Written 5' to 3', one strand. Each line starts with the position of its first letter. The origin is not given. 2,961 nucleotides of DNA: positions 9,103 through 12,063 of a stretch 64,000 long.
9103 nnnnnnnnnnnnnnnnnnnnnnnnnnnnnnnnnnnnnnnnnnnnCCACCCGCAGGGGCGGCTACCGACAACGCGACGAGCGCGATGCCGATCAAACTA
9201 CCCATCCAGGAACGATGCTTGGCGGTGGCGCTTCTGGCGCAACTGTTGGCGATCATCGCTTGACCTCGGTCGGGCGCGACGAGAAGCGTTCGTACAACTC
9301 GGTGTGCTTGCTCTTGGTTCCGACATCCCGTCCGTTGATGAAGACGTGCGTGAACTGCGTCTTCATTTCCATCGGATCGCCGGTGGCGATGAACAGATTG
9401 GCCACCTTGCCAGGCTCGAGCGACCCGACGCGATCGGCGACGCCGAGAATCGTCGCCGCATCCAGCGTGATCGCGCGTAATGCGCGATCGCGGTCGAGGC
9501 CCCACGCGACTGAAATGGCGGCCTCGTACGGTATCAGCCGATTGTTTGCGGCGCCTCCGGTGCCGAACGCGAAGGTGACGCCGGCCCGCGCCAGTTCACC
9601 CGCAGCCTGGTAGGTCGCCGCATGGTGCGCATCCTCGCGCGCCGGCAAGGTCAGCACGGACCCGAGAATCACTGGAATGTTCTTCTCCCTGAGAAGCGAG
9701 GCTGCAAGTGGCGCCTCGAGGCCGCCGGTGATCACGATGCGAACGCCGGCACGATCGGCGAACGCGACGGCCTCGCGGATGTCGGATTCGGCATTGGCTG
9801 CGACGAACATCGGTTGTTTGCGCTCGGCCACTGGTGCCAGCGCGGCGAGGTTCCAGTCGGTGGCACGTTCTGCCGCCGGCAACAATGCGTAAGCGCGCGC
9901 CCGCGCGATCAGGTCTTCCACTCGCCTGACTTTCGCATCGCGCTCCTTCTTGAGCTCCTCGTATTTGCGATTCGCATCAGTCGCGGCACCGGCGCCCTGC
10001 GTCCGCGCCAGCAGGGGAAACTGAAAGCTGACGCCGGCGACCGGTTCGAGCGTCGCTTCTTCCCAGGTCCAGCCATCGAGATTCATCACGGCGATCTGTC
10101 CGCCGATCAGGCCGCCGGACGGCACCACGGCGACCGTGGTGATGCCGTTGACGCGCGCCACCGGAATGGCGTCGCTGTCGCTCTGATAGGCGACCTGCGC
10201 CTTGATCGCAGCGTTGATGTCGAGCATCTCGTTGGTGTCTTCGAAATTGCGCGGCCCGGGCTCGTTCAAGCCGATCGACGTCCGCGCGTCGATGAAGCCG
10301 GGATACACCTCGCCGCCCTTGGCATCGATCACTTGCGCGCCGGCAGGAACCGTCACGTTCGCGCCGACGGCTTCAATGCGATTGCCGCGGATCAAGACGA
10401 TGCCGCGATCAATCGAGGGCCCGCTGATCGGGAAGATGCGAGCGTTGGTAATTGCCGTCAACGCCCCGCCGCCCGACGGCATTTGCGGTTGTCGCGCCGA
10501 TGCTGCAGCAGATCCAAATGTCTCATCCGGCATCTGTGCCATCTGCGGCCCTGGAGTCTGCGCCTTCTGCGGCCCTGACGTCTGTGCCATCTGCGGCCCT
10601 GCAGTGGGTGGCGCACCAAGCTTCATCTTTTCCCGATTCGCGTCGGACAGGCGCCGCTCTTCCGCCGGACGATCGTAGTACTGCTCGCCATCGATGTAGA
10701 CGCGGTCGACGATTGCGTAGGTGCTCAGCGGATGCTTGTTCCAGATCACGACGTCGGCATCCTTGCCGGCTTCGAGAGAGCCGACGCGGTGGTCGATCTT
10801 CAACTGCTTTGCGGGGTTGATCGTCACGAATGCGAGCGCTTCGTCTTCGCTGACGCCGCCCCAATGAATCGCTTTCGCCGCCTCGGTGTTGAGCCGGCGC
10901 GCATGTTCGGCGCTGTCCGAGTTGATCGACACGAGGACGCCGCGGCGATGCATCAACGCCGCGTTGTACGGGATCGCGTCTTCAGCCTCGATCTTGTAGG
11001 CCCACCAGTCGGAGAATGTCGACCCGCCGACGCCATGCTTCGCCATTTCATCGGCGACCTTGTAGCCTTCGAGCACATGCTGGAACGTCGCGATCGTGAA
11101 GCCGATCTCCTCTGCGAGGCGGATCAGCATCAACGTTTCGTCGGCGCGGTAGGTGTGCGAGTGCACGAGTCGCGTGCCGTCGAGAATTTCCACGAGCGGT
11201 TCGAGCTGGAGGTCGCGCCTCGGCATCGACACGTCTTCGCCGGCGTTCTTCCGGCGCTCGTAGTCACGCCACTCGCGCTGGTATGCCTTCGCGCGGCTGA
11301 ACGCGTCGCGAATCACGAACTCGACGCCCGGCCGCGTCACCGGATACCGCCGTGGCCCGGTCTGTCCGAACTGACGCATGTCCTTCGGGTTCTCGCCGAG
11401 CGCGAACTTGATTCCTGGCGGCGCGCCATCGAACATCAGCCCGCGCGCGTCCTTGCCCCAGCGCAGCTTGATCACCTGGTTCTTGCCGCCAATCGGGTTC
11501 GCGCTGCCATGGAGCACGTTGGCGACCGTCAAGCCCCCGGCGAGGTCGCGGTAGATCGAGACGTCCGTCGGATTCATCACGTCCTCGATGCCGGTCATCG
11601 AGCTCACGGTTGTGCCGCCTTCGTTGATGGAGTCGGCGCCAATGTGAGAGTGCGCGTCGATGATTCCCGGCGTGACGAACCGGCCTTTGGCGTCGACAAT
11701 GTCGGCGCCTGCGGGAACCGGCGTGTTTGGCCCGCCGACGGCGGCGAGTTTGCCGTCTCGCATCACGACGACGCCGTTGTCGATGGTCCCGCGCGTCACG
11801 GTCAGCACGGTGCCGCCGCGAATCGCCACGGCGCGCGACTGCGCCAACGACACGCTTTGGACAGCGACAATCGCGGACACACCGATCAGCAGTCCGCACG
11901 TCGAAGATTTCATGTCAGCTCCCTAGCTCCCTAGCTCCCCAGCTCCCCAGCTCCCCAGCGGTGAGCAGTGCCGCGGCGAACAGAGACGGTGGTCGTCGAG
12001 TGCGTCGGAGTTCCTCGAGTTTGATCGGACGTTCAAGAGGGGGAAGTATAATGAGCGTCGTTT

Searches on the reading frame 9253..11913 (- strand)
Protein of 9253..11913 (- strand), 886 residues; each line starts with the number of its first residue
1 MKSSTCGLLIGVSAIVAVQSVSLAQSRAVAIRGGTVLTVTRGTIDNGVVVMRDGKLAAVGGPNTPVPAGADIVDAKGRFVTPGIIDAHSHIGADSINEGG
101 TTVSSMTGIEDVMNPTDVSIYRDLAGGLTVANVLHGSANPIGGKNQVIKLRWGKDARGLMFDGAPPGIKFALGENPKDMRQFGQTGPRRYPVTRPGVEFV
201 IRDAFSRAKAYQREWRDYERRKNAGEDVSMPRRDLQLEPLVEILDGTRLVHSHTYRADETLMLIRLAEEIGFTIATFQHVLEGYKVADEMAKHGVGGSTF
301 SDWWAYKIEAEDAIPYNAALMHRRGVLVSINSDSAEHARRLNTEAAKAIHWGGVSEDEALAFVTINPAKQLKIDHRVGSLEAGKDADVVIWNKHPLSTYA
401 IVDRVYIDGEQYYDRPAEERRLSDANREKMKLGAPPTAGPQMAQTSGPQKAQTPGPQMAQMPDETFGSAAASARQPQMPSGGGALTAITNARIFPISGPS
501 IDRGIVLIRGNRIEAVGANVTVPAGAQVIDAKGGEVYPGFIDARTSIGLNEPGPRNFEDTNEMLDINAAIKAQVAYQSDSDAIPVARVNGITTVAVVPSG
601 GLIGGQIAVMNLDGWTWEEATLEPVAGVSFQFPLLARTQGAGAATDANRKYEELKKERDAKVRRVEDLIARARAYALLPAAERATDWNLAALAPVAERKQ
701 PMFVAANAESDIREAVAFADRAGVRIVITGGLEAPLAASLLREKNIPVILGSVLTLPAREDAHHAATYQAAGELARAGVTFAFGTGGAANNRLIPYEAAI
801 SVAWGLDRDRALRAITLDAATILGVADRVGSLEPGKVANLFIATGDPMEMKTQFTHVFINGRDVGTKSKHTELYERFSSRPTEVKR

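Call 13: search_protein_families(library=pfam, proteins=[window:9253-11913:-])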
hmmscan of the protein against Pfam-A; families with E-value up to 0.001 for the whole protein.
window:9253-11913:- (886 aa): 2 families
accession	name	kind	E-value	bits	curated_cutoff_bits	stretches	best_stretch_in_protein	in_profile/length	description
PF01979.26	Amidohydro_1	-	3e-32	112.7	25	2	318-409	235-342/345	Amidohydrolase family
PF07969.17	Amidohydro_3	-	4e-26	92.9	29.7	3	318-411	359-470/472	Amidohydrolase family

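Call 83: find_encoding_contigs(protein=window:9253-11913:-, flank=400, max_places=8)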
Protein window:9253-11913:- (886 aa): 1 contig read that carries it; 1 place shown.
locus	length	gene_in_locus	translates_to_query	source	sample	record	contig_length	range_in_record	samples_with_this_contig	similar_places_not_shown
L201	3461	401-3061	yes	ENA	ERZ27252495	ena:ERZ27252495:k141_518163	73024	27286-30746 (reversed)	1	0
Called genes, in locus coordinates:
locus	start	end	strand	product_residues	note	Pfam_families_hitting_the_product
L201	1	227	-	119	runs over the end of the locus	-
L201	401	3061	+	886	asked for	PF01979:Amidohydro_1, PF07969:Amidohydro_3, PF01979:Amidohydro_1, PF07969:Amidohydro_3 (weak)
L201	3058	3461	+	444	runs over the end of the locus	PF01979:Amidohydro_1, PF07969:Amidohydro_3 (weak)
